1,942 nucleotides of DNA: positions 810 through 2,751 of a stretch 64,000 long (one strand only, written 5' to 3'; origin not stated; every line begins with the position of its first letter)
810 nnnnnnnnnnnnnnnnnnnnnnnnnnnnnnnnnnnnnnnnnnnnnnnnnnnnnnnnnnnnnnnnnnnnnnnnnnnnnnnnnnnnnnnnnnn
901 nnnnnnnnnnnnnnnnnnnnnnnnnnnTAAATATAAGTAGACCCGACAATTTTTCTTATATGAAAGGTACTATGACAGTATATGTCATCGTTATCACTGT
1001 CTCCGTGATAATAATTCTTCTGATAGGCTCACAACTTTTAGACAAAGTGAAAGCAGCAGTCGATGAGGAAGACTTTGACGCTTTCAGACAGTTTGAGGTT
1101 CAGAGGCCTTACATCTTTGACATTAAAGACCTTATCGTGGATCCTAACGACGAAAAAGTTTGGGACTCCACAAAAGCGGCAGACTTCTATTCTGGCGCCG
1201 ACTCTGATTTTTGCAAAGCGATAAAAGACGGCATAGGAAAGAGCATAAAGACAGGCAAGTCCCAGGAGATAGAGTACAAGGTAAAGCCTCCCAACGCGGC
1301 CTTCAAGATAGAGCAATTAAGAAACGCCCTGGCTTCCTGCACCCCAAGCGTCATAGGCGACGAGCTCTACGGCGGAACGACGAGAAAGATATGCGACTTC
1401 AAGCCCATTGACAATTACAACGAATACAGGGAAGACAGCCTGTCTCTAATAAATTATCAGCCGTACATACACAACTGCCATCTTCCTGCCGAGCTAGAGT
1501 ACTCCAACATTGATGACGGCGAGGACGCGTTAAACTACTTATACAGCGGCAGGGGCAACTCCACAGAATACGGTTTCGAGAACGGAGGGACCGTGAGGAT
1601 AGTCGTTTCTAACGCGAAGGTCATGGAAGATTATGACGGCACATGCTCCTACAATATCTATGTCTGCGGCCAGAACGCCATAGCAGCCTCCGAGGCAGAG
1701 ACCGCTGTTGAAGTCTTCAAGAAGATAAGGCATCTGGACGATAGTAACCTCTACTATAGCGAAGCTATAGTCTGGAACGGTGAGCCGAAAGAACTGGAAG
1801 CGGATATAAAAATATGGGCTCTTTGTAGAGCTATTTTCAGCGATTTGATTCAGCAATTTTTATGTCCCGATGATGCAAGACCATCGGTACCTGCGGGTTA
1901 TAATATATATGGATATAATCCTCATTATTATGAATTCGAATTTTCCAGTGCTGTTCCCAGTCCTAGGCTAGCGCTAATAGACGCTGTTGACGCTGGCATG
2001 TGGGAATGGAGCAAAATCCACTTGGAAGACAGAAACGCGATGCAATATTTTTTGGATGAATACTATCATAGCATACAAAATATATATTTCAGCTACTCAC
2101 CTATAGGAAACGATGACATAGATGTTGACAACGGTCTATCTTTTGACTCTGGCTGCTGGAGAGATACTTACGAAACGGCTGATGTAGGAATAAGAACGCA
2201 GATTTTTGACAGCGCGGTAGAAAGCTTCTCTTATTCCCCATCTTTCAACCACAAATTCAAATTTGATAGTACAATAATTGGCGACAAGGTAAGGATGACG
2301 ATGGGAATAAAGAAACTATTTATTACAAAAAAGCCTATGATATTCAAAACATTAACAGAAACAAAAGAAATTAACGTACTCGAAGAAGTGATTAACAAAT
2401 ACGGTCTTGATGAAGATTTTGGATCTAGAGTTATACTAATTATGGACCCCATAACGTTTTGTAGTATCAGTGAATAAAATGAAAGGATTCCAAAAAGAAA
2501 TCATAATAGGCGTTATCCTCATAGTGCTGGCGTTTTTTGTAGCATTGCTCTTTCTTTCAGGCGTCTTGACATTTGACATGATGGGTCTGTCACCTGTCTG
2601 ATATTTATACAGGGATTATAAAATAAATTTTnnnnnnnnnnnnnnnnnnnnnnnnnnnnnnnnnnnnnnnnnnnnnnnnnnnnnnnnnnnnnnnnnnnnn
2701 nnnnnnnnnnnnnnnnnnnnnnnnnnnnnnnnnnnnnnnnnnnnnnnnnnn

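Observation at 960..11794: Five-member paralogous family of secreted proteins sharing two conserved Cys-containing modules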

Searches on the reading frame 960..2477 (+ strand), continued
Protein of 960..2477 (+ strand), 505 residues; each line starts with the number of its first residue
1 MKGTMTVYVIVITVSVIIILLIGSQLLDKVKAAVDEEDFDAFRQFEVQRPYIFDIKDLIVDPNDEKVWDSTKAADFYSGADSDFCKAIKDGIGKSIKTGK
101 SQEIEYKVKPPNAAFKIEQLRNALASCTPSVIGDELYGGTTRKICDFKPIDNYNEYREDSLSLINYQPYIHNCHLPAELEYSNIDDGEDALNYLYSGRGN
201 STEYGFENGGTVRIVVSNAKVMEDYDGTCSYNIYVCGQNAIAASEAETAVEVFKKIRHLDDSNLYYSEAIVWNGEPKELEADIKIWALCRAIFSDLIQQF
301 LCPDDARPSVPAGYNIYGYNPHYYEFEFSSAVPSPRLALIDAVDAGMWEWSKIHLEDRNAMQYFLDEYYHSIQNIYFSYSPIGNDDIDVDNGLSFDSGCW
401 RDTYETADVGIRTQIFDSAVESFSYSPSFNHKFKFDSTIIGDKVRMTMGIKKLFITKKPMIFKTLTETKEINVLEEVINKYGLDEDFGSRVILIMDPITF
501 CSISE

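Call 57: fold_search(model_id=the predicted structure, library=viral)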
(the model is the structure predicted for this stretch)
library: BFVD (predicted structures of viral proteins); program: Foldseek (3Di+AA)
matches with E <= 10: 196; with E <= 0.001: 0
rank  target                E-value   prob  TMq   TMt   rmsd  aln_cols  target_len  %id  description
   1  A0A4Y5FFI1            2.7e-01  0.02  0.05  0.06  23.4       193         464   10  Uncharacterized protein [Lactobacillus phage 3-521]
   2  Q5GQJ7                3.6e-01  0.03  0.07  0.07  16.0       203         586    9  Hypothetical-Protein / belonging to T4-LIKE GC: 841 [Synechococcus phage S-PM2]
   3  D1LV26                5.2e-01  0.03  0.07  0.06  28.8       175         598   14  (no name in the UniProt tables at hand)
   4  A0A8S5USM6            5.2e-01  0.02  0.07  0.16  15.6       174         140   12  Uncharacterized protein [Myoviridae sp. ctijX18]
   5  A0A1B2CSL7            6.7e-01  0.02  0.07  0.13  17.3       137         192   10  PlxyGVORF111 protein [Plutella xylostella granulovirus]
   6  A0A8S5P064            8.0e-01  0.04  0.10  0.08  17.1       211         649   10  Uncharacterized protein [Myoviridae sp. ctLnO19]
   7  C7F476                8.0e-01  0.01  0.05  0.02  21.3       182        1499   14  (no name in the UniProt tables at hand)
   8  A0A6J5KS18            9.6e-01  0.01  0.04  0.08   7.5        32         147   25  Single-stranded DNA-binding protein [uncultured Caudovirales phage]
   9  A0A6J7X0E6            1.1e+00  0.02  0.08  0.15  17.1       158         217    9  Uncharacterized protein [uncultured Caudovirales phage]
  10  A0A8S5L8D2            1.1e+00  0.01  0.08  0.11  14.3       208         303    9  DNA helix destabilizing protein [Siphoviridae sp. ctjfQ5]
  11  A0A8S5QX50            1.2e+00  0.01  0.03  0.05  11.0        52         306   12  Receptor Binding Protein [Siphoviridae sp. ct9lR64]
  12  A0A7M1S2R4            1.3e+00  0.07  0.05  0.06   3.3        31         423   10  Uncharacterized protein [uncultured phage cr128_1]
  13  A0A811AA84            1.4e+00  0.06  0.06  0.07   5.7        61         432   10  (no name in the UniProt tables at hand)
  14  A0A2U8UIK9            1.5e+00  0.01  0.09  0.17  14.9       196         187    9  (no name in the UniProt tables at hand)
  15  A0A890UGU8            1.5e+00  0.01  0.08  0.05  16.1       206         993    9  (no name in the UniProt tables at hand)
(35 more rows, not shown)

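Call 58: search_solved_structures(query=A1, max_evalue=1)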
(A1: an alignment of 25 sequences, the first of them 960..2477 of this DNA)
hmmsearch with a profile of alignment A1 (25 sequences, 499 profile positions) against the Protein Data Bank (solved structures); distinct sequences matched with E-value up to 1: 0.

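Call 61: search_solved_structures(query=L001:5647-7881:+, max_evalue=0.001)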
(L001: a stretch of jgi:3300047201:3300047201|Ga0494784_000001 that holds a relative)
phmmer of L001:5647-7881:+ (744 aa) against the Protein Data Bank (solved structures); distinct sequences matched with E-value up to 0.001: 9.
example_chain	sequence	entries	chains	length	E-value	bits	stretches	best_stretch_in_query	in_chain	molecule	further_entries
2oap_1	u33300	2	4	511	2.8e-30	108.2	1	226-631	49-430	Type II secretion system protein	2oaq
4ii7_A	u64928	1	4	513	1.8e-16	62.5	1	315-688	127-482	FlaI ATPase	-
8rkd_E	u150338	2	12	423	7.2e-16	60.5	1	287-611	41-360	Pilus assembly ATPase CpaF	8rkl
8rjf_A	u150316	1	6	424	7.3e-16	60.5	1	287-611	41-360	Pilus assembly ATPase CpaF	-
9e24_A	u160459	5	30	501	1.2e-15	59.8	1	287-611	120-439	CpaF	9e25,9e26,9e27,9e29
4ihq_A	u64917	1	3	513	1.2e-15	59.8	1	315-688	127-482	FlaI ATPase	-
3jvu_A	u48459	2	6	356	2.8e-05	25.5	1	449-576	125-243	Twitching mobility protein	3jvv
6bge_A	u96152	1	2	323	4.5e-05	24.8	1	445-575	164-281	VirB11-like protein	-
1g6o_A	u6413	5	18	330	4.7e-05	24.8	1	445-575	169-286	CAG-ALPHA | virB11 homolog | Cag-alfa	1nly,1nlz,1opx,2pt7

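Call 62: search_solved_structures(query=L001:7887-9971:+, max_evalue=0.1)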
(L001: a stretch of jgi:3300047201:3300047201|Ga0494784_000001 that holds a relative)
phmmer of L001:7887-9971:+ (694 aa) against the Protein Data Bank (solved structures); distinct sequences matched with E-value up to 0.1: 0.

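Call 69: search_protein_families(library=pfam, alignment_id=A1, max_evalue=0.1)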
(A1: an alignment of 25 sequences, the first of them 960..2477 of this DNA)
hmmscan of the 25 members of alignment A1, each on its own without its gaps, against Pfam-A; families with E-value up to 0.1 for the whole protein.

A. member 1, window:960-2477:+ (505 aa): 0 families

B. families by the number of members that match (of 25 scanned): 5 families
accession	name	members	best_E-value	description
PF04053.20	B-prop_COPA_B_2nd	1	0.024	COPA/B second beta-propeller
PF10858.15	DUF2659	1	0.03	Protein of unknown function (DUF2659)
PF23047.1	DUF7038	1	0.038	Domain of unknown function (DUF7038)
PF22556.1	DAM-like-phage2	1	0.083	Phage DNA Adenine Methylase-like domain 2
PF01763.21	Herpes_UL6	1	0.094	Herpesvirus UL6 like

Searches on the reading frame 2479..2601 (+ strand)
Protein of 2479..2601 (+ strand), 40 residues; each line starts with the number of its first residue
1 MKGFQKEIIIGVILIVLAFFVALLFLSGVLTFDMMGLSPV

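Call 72: search_protein_families(library=ncbifam, proteins=[window:2479-2601:+], max_evalue=1)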
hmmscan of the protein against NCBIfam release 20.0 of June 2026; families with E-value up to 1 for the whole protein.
window:2479-2601:+ (40 aa): 0 families

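Call 73: search_protein_families(library=pfam, proteins=[window:2479-2601:+], max_evalue=1)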
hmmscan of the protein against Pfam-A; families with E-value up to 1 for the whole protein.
window:2479-2601:+ (40 aa): 3 families
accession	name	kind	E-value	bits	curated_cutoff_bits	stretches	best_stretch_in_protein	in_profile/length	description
PF13800.11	Sigma_reg_N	-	0.061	14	26.3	1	4-35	7-38/91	Sigma factor regulator N-terminal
PF17561.7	TssO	-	0.13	12.9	29.2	1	5-34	3-32/148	Type VI secretion system, TssO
PF16165.10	Ferlin_C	-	0.79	10.1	29.4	1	2-25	120-143/154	Ferlin C-terminus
